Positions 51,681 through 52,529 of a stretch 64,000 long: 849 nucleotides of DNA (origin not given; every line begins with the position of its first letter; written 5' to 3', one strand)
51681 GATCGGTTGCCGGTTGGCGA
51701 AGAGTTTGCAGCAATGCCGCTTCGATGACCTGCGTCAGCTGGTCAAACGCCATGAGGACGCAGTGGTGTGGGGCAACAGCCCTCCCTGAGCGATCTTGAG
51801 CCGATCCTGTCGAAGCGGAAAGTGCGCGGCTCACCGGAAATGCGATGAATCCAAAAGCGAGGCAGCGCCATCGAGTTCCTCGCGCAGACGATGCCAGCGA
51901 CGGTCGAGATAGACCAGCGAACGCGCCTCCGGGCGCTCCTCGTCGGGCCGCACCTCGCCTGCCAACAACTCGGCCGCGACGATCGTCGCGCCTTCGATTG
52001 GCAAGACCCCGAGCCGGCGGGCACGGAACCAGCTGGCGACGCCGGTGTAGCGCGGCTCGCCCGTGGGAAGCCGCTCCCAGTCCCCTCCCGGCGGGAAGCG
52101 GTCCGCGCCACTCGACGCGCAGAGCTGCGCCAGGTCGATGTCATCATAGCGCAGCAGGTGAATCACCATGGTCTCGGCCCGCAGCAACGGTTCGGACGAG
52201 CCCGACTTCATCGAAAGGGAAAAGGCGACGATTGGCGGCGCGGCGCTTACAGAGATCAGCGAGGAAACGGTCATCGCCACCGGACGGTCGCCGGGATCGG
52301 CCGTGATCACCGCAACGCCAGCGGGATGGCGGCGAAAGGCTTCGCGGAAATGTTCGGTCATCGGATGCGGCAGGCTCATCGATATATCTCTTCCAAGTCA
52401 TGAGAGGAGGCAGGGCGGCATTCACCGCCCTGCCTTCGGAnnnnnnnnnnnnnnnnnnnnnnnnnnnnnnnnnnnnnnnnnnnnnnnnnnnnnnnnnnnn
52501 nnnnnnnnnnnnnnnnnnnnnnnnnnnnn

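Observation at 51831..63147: Non-canonical aromatic degradation cluster of unknown substrate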

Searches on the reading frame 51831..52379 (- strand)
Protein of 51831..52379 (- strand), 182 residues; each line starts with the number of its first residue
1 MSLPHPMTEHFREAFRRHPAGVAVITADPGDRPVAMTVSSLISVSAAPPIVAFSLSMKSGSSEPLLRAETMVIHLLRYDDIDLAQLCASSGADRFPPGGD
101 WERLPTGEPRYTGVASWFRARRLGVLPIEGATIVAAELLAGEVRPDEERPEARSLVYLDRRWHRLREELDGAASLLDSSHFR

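Call 3: search_protein_families(library=pfam, proteins=[window:51831-52379:-])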
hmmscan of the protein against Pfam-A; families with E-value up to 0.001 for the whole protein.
window:51831-52379:- (182 aa): 1 family
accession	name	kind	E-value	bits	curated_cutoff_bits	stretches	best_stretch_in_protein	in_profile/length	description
PF01613.24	Flavin_Reduct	-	4.9e-27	95.4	27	1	15-165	1-152/153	Flavin reductase like domain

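Call 4: search_protein_families(library=ncbifam, proteins=[window:51831-52379:-])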
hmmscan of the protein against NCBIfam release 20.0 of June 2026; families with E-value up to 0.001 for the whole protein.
window:51831-52379:- (182 aa): 7 families
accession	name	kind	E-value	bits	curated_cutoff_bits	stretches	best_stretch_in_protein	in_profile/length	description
NF052639.1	FlvnRedFerAPor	equivalog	1.7e-15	57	260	1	9-147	5-142/158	flavin reductase FerA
NF042921.1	HpaC_Thermus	equivalog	6e-12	45.8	200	1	7-165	1-149/150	4-hydroxyphenylacetate 3-monooxygenase reductase subunit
NF045630.1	monooxsub_HsaB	equivalog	4.2e-10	39.7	230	1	9-118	8-117/186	3-hydroxy-9,10-secoandrosta-1,3,5(10)-triene-9,17-dione monooxygenase reductase subunit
NF045919.1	HphnlacHdxRed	equivalog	8.3e-09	35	340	1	9-96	8-96/309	p-hydroxyphenylacetate 3-hydroxylase reductase component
NF045733.1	StyMonoxStyB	equivalog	1.2e-08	35.1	200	1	9-140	2-130/150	styrene monooxygenase NADH-dependent flavin reductase subunit StyB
TIGR03615.1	RutF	equivalog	1.8e-08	34.6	254.75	1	9-165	4-156/156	NADH-dependent FMN reductase RutF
TIGR02296.1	HpaC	equivalog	7.3e-07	29.3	205.95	1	11-165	1-153/154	4-hydroxyphenylacetate 3-monooxygenase, reductase component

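Call 25: search_solved_structures(query=window:51831-52379:-, max_evalue=0.000001)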
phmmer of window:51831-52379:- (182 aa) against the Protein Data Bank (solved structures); distinct sequences matched with E-value up to 0.000001: 7.
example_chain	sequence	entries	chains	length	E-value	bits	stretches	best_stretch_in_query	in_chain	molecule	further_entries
2qck_A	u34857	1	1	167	2.8e-16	63.1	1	10-146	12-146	Flavin reductase domain protein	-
3rh7_A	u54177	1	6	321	3.7e-10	43.1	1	11-132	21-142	Hypothetical oxidoreductase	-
4ywn_A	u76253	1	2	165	1.5e-08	37.8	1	10-137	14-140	NADH-fmn oxidoreductase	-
4l82_A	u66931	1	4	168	1.7e-08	37.7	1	9-97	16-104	RifeA.00250.a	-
3pft_A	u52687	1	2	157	5.2e-08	36.1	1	11-136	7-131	Flavin reductase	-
4xhy_A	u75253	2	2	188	2.9e-07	33.7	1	10-119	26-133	Flavin reductase domain protein, FMN-binding protein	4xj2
5cho_A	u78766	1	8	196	7.6e-07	32.3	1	11-141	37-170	Flavin reductase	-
